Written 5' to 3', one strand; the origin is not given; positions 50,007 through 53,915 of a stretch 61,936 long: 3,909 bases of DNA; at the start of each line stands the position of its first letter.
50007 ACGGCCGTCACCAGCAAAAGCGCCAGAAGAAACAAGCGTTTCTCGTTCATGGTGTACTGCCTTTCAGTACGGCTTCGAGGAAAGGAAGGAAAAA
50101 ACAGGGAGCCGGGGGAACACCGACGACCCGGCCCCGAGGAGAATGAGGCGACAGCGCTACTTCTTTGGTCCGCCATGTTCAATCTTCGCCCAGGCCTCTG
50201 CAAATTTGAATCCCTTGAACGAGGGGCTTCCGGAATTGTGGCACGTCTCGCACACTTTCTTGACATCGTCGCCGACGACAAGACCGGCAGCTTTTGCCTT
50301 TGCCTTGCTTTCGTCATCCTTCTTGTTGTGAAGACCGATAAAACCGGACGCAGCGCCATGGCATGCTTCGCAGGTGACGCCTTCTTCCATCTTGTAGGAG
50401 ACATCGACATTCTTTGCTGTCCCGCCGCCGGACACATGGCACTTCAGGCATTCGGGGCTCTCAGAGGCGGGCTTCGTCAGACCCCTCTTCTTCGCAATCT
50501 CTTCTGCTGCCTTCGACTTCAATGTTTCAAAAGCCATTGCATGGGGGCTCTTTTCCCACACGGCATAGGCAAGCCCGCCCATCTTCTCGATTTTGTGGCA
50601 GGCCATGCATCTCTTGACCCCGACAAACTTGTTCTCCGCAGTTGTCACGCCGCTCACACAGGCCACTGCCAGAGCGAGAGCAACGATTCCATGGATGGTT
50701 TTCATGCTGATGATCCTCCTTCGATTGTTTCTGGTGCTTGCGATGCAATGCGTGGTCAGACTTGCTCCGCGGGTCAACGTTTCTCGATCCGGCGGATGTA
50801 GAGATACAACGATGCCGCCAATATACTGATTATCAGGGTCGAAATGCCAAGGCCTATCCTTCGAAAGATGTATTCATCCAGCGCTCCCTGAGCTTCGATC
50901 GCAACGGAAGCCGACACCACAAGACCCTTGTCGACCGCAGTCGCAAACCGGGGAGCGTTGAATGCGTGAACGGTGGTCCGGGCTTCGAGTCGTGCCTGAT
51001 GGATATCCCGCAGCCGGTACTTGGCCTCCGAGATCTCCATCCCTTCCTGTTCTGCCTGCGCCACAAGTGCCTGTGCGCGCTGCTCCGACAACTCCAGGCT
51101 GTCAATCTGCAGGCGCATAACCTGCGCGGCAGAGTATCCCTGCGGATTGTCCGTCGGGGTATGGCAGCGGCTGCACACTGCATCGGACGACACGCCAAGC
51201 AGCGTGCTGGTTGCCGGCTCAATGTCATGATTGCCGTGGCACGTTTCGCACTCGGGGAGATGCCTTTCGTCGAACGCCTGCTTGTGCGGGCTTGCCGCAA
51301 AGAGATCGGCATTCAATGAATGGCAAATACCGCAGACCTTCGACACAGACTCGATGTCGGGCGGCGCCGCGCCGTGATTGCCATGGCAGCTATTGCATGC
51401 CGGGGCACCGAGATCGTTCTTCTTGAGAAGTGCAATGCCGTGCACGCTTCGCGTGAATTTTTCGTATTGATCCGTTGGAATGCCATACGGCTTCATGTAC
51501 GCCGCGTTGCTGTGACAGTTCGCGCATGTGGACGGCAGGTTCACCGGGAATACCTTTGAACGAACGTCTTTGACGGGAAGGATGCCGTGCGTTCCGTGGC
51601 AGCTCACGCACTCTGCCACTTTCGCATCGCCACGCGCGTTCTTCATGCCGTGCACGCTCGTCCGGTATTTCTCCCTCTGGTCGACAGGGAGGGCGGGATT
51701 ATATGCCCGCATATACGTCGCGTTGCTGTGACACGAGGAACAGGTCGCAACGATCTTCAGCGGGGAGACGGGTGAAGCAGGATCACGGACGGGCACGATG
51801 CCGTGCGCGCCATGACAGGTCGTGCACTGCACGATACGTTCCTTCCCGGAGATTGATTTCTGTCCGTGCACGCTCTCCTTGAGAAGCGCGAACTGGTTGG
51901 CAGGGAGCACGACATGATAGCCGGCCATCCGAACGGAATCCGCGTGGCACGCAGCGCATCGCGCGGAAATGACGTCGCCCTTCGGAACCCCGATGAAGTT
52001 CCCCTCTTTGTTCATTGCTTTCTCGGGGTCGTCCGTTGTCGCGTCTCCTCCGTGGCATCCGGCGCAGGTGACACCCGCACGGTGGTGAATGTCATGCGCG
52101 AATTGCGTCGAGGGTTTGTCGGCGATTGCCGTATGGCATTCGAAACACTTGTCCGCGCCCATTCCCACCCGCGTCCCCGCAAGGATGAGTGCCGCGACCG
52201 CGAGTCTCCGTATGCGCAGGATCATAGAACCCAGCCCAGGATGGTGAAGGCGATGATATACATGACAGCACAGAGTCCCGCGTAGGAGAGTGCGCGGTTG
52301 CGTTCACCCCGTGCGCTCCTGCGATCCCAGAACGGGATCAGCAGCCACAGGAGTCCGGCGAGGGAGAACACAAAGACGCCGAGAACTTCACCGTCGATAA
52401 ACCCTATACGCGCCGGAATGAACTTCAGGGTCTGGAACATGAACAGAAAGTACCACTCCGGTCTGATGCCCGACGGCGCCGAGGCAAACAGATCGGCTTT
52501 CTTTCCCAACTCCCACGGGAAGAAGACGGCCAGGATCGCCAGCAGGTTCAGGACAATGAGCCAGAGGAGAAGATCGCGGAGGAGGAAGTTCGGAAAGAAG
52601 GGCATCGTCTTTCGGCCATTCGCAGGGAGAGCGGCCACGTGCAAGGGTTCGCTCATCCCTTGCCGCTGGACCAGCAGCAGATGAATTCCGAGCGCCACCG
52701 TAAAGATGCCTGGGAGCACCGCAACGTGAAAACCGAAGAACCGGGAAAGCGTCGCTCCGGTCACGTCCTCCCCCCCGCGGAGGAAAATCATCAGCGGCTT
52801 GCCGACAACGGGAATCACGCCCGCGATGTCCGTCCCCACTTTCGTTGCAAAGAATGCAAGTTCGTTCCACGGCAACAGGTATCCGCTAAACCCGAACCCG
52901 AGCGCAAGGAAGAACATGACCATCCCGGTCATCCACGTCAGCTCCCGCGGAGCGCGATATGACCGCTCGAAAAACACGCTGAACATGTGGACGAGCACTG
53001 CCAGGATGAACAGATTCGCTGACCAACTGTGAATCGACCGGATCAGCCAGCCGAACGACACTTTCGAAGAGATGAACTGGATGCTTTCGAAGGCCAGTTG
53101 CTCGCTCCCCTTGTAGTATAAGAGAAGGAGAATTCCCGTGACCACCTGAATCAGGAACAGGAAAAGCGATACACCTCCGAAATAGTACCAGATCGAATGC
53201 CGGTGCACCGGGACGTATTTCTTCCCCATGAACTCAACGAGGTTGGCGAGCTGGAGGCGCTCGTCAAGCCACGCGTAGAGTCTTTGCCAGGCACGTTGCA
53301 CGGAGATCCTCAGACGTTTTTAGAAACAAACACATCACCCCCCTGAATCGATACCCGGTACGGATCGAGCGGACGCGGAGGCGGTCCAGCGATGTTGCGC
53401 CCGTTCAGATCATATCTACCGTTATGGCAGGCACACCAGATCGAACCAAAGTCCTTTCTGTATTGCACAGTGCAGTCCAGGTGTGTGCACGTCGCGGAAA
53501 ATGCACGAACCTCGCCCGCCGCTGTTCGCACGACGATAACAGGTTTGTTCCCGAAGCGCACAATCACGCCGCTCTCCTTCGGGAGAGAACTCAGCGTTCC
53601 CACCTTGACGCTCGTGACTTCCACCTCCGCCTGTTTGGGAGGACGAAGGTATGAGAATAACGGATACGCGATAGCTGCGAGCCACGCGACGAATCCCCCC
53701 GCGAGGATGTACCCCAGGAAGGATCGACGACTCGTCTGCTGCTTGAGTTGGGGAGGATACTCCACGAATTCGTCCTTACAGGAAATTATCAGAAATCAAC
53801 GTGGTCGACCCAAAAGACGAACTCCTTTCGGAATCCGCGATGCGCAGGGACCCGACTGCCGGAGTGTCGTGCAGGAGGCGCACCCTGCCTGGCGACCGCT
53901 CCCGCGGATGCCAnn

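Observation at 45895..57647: One co-directional ~12-kb operon encodes a complete inner-membrane-to-outer-membrane multihaem electron conduit (58 haem motifs)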

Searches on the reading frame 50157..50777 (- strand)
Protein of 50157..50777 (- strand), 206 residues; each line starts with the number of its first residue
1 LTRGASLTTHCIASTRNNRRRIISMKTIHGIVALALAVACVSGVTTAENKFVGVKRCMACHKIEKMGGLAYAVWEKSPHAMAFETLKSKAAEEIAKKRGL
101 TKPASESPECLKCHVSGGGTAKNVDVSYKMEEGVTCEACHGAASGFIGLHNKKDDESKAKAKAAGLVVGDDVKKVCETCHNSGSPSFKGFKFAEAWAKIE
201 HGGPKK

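Call 4: search_protein_families(library=pfam, proteins=[window:50157-50777:-], max_evalue=0.01)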
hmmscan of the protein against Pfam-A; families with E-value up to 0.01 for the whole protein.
window:50157-50777:- (206 aa): 5 families
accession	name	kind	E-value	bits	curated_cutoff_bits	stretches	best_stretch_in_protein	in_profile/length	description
PF13435.11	Cytochrome_C554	-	3.9e-19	69.8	20.8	1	57-141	2-84/84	Cytochrome c554 and c-prime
PF22113.1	Mtrc-MtrF_II-IV_dom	-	1.5e-06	28.3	30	1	49-183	23-166/176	Outer membrane cytochrome MtrC/MtrF-like, domains II/IV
PF14522.11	Cytochrome_C7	-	1.1e-05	25.5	24.8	0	106-181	12-67/67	Cytochrome c7 and related cytochrome c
PF09699.15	Paired_CXXCH_1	-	6.7e-05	22.9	20.6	0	103-143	3-39/41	Doubled CXXCH motif (Paired_CXXCH_1)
PF14537.11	Cytochrom_c3_2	-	0.00088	20.1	25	0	107-182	6-66/79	Cytochrome c3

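Call 5: search_protein_families(library=ncbifam, proteins=[window:50157-50777:-], max_evalue=0.01)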
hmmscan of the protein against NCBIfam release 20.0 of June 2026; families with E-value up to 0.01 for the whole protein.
window:50157-50777:- (206 aa): 8 families
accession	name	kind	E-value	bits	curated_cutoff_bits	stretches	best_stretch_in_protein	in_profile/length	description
NF043010.1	Cyt554_Nsmonas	equivalog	5.3e-16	58.7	400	1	28-181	6-162/238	cytochrome c-550 CycA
NF041198.1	UshA_like_PCGU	equivalog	1.1e-13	50.6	275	1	46-183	400-511/519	UshA-like (seleno)protein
TIGR03508.1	decahem_SO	subfamily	9e-06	25.3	192.2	1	110-183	5-80/258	DmsE family decaheme c-type cytochrome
NF041028.1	decahem_GSU2203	exception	3.1e-05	23.4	325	1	107-184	36-112/317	GSU2203 family decaheme c-type cytochrome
TIGR03507.1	decahem_SO1788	subfamily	9.6e-05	21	209.3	1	126-183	570-627/672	OmcA/MtrC family decaheme c-type cytochrome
TIGR01904.2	GSu_C4xC__C2xCH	domain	0.003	17.3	27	1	98-145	14-61/73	CxxxxCH/CxxCH domain c-type cytochrome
NF047727.1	4hemeCytCCctA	equivalog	0.0038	17.3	180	0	88-183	18-107/109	tetraheme c-type cytochrome CctA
TIGR01905.1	paired_CXXCH_1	subfamily_domain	0.0091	15.9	25.2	0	163-183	20-39/41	doubled CXXCH domain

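Call 82: search_solved_structures(query=window:50157-50705:-, max_evalue=0.01)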
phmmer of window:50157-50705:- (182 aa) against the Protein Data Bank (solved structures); distinct sequences matched with E-value up to 0.01: 1.
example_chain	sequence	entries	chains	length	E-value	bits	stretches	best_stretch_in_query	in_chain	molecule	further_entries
1bvb_A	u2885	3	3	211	9.9e-12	48.4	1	25-167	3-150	CYTOCHROME C-554 | CYTOCHROME C554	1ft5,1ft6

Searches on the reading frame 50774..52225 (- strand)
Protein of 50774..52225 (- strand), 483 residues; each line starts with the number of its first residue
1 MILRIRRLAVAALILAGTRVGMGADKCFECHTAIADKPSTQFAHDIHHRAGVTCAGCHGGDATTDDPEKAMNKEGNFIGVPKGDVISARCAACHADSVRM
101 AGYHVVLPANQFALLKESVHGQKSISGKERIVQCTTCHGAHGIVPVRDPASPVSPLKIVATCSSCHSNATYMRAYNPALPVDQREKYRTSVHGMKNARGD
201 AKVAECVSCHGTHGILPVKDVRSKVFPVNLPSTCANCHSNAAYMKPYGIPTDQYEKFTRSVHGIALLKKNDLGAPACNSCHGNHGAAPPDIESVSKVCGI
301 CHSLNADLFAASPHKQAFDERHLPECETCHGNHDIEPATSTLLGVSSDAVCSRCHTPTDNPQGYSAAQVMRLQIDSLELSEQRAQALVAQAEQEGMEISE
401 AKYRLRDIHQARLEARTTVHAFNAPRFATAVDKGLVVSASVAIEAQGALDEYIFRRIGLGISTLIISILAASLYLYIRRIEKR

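Call 4: search_protein_families(library=pfam, proteins=[window:50774-52225:-], max_evalue=0.01)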
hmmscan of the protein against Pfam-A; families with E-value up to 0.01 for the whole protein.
window:50774-52225:- (483 aa): 5 families
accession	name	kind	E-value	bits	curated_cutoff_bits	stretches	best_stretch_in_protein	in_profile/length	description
PF14522.11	Cytochrome_C7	-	9e-16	57.9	24.8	2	41-138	2-66/67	Cytochrome c7 and related cytochrome c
PF14537.11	Cytochrom_c3_2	-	1.2e-15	58.2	25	4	47-167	2-79/79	Cytochrome c3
PF09699.15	Paired_CXXCH_1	-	1.7e-09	37.6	20.6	1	325-358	8-39/41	Doubled CXXCH motif (Paired_CXXCH_1)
PF13435.11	Cytochrome_C554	-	4.3e-06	28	20.8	1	25-59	49-84/84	Cytochrome c554 and c-prime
PF22678.1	Cytochrom_c_NrfB-like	-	9.7e-05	23.2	27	1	24-66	33-73/89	Cytochrome c-type protein NrfB-like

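Call 5: search_protein_families(library=ncbifam, proteins=[window:50774-52225:-], max_evalue=0.01)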
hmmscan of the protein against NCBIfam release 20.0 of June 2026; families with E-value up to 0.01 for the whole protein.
window:50774-52225:- (483 aa): 7 families
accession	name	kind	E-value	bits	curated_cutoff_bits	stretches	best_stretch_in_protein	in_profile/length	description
TIGR03508.1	decahem_SO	subfamily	2.1e-13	50.3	192.2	2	186-369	16-188/258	DmsE family decaheme c-type cytochrome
NF008659.0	PRK11659.1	equivalog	7.6e-08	32.3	184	1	24-67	110-151/188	cytochrome c nitrite reductase pentaheme subunit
TIGR03146.1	cyt_nit_nrfB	equivalog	2.1e-07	31.3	166.6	1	20-66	80-124/145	cytochrome c nitrite reductase pentaheme subunit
TIGR01905.1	paired_CXXCH_1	subfamily_domain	0.00022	21.1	25.2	0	325-356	8-37/41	doubled CXXCH domain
NF041198.1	UshA_like_PCGU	equivalog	0.0012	17.5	275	0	325-360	474-513/519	UshA-like (seleno)protein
NF040968.1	FeS_ExtO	equivalog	0.0014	17.5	200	1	120-335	27-236/416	selenite/tellurite reduction operon b-type cytochrome iron-sulfur cluster-binding subunit ExtO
NF040967.1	cytc_ExtN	equivalog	0.0018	17.2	200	1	120-331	27-232/415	selenite/tellurite reduction operon c-type cytochrome ExtN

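Call 68: search_solved_structures(query=window:50774-52225:-, max_evalue=0.1)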
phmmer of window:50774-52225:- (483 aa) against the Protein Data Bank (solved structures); distinct sequences matched with E-value up to 0.1: 7.
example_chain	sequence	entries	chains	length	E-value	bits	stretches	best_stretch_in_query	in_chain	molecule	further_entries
3owm_A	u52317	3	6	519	0.0027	19.8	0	233-376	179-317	Eight-heme nitrite reductase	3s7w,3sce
3rkh_A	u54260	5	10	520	0.0027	19.7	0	233-376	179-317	Eight-heme nitrite reductase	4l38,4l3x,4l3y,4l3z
3uu9_A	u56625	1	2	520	0.0027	19.7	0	233-376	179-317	Eight-heme nitrite reductase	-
4q4u_A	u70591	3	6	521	0.0027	19.7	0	233-376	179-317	Eight-heme nitrite reductase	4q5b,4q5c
2j7a_A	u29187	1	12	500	0.013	17.4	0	43-98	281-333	CYTOCHROME C NITRITE REDUCTASE NRFA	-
2vr0_A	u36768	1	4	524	0.015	17.3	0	43-98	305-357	CYTOCHROME C NITRITE REDUCTASE, CATALYTIC SUBUNIT NFRA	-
3cao_A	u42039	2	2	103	0.076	14.9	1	249-331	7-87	CYTOCHROME C3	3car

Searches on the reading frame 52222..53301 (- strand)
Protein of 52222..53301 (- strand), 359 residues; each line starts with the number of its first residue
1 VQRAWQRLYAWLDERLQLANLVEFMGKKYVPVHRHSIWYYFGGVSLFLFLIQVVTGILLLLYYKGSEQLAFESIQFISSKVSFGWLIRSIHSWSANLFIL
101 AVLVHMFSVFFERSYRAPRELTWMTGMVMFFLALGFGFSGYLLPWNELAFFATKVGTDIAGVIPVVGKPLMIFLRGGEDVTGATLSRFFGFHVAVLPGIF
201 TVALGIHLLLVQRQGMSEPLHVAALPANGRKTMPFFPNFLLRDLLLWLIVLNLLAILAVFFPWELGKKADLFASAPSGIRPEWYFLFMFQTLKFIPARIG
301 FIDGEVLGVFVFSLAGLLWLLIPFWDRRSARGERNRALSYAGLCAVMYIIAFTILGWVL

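Call 4: search_protein_families(library=pfam, proteins=[window:52222-53301:-], max_evalue=0.01)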
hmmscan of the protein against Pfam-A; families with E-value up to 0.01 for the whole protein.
window:52222-53301:- (359 aa): 4 families
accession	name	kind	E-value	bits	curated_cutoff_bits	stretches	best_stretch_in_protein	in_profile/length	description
PF00033.24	Cytochrome_B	-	6e-49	166.9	27.2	1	35-215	10-189/189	Cytochrome b/b6/petB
PF13631.11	Cytochrom_B_N_2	-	4.5e-41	141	27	1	97-265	2-166/169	Cytochrome b(N-terminal)/b6/petB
PF00032.22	Cytochrom_B_C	-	1.5e-11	44.9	20.7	1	274-358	6-81/102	Cytochrome b(C-terminal)/b6/petD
PF01292.26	Ni_hydr_CYTB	-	0.00011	22.5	30.1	1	33-125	94-177/179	Prokaryotic cytochrome b561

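Call 5: search_protein_families(library=ncbifam, proteins=[window:52222-53301:-], max_evalue=0.01)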
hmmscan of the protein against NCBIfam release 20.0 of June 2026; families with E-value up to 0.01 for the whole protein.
window:52222-53301:- (359 aa): 6 families
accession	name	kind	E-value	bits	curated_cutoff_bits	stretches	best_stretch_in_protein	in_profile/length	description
NF002990.0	PRK03735.1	subfamily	1.9e-70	237.1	325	1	6-220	3-223/223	cytochrome b6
NF040969.1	cytb_ExtP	equivalog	5.6e-62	209.2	290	1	32-218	16-204/205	selenite/tellurite reduction operon b-type cytochrome ExtP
NF050120.1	bc1_QcrB_actin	exception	6.9e-40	137.3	500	1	11-302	1-307/458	cytochrome bc1 complex cytochrome b subunit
NF041076.1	cyt_b_SoxC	equivalog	2.5e-30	105.9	740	1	10-357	3-360/542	proton pump complex cytochrome B SoxC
TIGR01156.1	cytb6_f_IV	equivalog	4.1e-06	26.8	127.05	1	234-324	30-113/160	cytochrome b6-f complex subunit IV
TIGR02125.1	CytB-hydogenase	equivalog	0.0018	17.8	121.5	1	46-114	125-193/212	Ni/Fe-hydrogenase, b-type cytochrome subunit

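Call 8: find_encoding_contigs(protein=window:52222-53301:-, flank=10000, max_places=6)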
Protein window:52222-53301:- (359 aa): 23 contigs read that carry it; 6 places shown.
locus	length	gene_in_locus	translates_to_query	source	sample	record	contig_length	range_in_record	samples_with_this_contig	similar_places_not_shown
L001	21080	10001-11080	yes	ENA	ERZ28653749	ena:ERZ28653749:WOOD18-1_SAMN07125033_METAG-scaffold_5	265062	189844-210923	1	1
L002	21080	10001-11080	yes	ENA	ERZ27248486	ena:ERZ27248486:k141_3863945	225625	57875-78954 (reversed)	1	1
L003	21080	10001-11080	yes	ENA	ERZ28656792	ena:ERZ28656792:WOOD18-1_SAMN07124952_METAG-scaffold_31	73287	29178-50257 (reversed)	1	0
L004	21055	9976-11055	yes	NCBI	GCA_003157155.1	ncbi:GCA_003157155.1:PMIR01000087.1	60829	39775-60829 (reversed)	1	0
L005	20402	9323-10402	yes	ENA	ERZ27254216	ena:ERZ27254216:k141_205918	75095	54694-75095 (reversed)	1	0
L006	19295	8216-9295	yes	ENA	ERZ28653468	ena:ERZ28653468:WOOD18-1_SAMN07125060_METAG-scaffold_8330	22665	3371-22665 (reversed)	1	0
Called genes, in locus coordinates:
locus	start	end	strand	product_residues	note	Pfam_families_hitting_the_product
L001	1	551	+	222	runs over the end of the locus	PF01427:Peptidase_M15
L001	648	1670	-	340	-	PF05958:tRNA_U5-meth_tr, PF13649:Methyltransf_25 (weak), PF13847:Methyltransf_31 (weak)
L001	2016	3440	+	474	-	PF00989:PAS (weak), PF13188:PAS_8 (faint), PF00989:PAS, PF08448:PAS_4, PF13426:PAS_9, PF08447:PAS_3, PF00512:HisKA, PF02518:HATPase_c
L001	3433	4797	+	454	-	PF00072:Response_reg, PF00004:AAA (faint), PF00158:Sigma54_activat, PF14532:Sigma54_activ_2, PF07728:AAA_5 (weak), PF25601:AAA_lid_14, PF02954:HTH_8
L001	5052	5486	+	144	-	-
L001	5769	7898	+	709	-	PF09699:Paired_CXXCH_1 (faint), PF14522:Cytochrome_C7 (faint), PF14537:Cytochrom_c3_2 (faint), PF02085:Cytochrom_CIII, PF22678:Cytochrom_c_NrfB-like (faint), PF01292:Ni_hydr_CYTB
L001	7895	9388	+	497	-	PF03264:Cytochrom_NNT (weak), PF14522:Cytochrome_C7 (faint), PF14537:Cytochrom_c3_2 (faint)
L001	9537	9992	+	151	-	PF00355:Rieske, PF13806:Rieske_2 (weak)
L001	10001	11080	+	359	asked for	PF00033:Cytochrome_B, PF13631:Cytochrom_B_N_2, PF00032:Cytochrom_B_C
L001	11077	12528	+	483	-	PF13435:Cytochrome_C554 (faint), PF14522:Cytochrome_C7 (faint), PF09699:Paired_CXXCH_1 (faint), PF14537:Cytochrom_c3_2 (weak)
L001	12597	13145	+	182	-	PF22113:Mtrc-MtrF_II-IV_dom (weak), PF14522:Cytochrome_C7 (faint), PF13435:Cytochrome_C554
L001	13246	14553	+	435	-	-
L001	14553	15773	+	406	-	PF22113:Mtrc-MtrF_II-IV_dom (faint), PF02085:Cytochrom_CIII (faint), PF14522:Cytochrome_C7 (faint), PF14537:Cytochrom_c3_2 (faint)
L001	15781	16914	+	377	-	PF14522:Cytochrome_C7 (faint), PF14537:Cytochrom_c3_2 (faint)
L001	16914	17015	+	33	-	-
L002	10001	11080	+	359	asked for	PF00033:Cytochrome_B, PF13631:Cytochrom_B_N_2, PF00032:Cytochrom_B_C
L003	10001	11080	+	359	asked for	PF00033:Cytochrome_B, PF13631:Cytochrom_B_N_2, PF00032:Cytochrom_B_C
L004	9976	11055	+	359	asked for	PF00033:Cytochrome_B, PF13631:Cytochrom_B_N_2, PF00032:Cytochrom_B_C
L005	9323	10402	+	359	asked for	PF00033:Cytochrome_B, PF13631:Cytochrom_B_N_2, PF00032:Cytochrom_B_C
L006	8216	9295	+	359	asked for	PF00033:Cytochrome_B, PF13631:Cytochrom_B_N_2, PF00032:Cytochrom_B_C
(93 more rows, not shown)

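Call 84: search_solved_structures(query=window:52222-53301:-, max_evalue=1e-10)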
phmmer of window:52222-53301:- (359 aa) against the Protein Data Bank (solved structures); distinct sequences matched with E-value up to 1e-10: 53.
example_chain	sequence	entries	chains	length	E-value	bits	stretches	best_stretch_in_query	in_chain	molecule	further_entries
6rqf_I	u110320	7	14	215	3.7e-59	204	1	7-220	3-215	Cytochrome b6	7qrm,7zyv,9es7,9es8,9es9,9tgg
7r0w_I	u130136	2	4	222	1.6e-56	195.3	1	7-220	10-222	Cytochrome b6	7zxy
1vf5_A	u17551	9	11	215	1.8e-56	195.2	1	7-220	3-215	CYTOCHROME B6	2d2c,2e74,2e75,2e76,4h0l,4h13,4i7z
2zt9_A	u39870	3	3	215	2.4e-56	194.7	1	7-220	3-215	Cytochrome b6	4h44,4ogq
1q90_B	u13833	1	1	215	3.6e-56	194.2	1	7-220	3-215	Cytochrome b6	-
29xz_B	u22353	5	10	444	4.2e-50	174.2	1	9-316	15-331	Cytochrome b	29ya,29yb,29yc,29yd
29ye_B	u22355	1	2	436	4.2e-50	174.2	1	9-316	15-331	Cytochrome b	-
1zrt_C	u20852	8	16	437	4.2e-50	174.2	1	9-316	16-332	Cytochrome b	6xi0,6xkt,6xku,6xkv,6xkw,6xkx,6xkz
6kls_B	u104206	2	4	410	1.8e-47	165.5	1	6-356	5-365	cytochrome b subunit | Cytochrome b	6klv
8smr_I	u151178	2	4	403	2.3e-47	165.2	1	7-357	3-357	Cytochrome b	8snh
2qjp_A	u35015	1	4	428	2.5e-46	161.8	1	10-357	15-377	Cytochrome b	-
6nin_A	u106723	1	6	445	2.6e-46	161.8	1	10-357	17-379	Cytochrome b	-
9fks_a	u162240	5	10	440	2.6e-46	161.7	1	10-357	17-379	Cytochrome b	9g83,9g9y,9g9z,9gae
2yiu_A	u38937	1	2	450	2.8e-46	161.6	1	10-357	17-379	CYTOCHROME B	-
5kkz_A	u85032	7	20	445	2.9e-46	161.6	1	10-357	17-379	Cytochrome b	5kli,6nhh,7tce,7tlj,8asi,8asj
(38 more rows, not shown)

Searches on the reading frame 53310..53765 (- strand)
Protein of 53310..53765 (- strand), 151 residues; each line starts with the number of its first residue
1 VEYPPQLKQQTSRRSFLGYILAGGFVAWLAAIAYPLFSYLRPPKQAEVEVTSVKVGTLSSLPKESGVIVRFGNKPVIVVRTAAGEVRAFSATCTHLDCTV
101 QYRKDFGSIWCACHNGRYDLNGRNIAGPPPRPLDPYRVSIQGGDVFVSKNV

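Call 4: search_protein_families(library=pfam, proteins=[window:53310-53765:-], max_evalue=0.01)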
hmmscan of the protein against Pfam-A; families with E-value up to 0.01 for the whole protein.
window:53310-53765:- (151 aa): 3 families
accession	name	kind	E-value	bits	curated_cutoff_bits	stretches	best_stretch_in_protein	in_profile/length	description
PF00355.32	Rieske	-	6.1e-13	48.9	20.3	1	53-136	3-87/88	Rieske [2Fe-2S] domain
PF13806.12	Rieske_2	-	1.2e-05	25.6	27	1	53-147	3-103/104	Rieske-like [2Fe-2S] domain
PF25471.1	TM_PetC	-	0.00072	19.7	37.1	1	12-46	8-42/48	Iron-sulfur subunit PetC transmembrane anchor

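Call 5: search_protein_families(library=ncbifam, proteins=[window:53310-53765:-], max_evalue=0.01)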
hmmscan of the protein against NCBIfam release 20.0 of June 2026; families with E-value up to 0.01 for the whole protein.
window:53310-53765:- (151 aa): 13 families
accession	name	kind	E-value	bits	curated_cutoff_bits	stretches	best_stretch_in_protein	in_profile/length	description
TIGR01416.1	Rieske_proteo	equivalog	2.1e-17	63.7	97.4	2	90-134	113-161/176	ubiquinol-cytochrome c reductase iron-sulfur subunit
NF045928.1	Cytb6fFeSPetC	equivalog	1.9e-15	56.7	250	1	9-147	10-163/179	cytochrome b6-f complex iron-sulfur subunit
NF010001.0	PRK13474.1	subfamily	2.5e-15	56.2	154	1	10-149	11-163/178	cytochrome b6-f complex iron-sulfur subunit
NF007422.0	PRK09965.1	equivalog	2.7e-08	33.8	113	1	52-148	3-99/106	bifunctional 3-phenylpropionate/cinnamic acid dioxygenase ferredoxin subunit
TIGR02694.1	arsenite_ox_S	equivalog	2.3e-07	30.7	95.65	1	65-146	31-114/129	arsenate reductase (azurin) small subunit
NF041174.1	SDX_Thmprot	equivalog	3.5e-07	30.3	170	1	60-129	10-80/109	sulredoxin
NF050121.1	bc1_QcrA_actin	exception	5.2e-07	29.5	275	1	83-141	237-298/319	cytochrome bc1 complex Rieske iron-sulfur subunit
NF042948.2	3PPDioc_HcaC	equivalog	1.8e-06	28.2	150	1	52-148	3-101/105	3-phenylpropionate/cinnamic acid dioxygenase ferredoxin subunit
NF058607.1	GlBtMonoOxGbcA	equivalog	4.3e-06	25.4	670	1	56-124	60-131/420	glycine betaine monooxygenase oxygenase subunit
TIGR02378.1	nirD_assim_sml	equivalog_domain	0.0016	18.5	74.65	1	53-147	3-103/105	nitrite reductase small subunit NirD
TIGR03228.1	anthran_1_2_A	equivalog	0.0027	16.5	671.9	1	61-125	48-115/438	anthranilate 1,2-dioxygenase large subunit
NF042946.1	3PPDioc_HcaE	equivalog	0.0031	16.6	830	1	59-123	46-113/450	3-phenylpropionate/cinnamic acid dioxygenase subunit alpha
NF041684.1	ant_diox_AndAc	equivalog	0.0096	14.5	750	0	71-128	67-125/418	anthranilate 1,2-dioxygenase large subunit AndAc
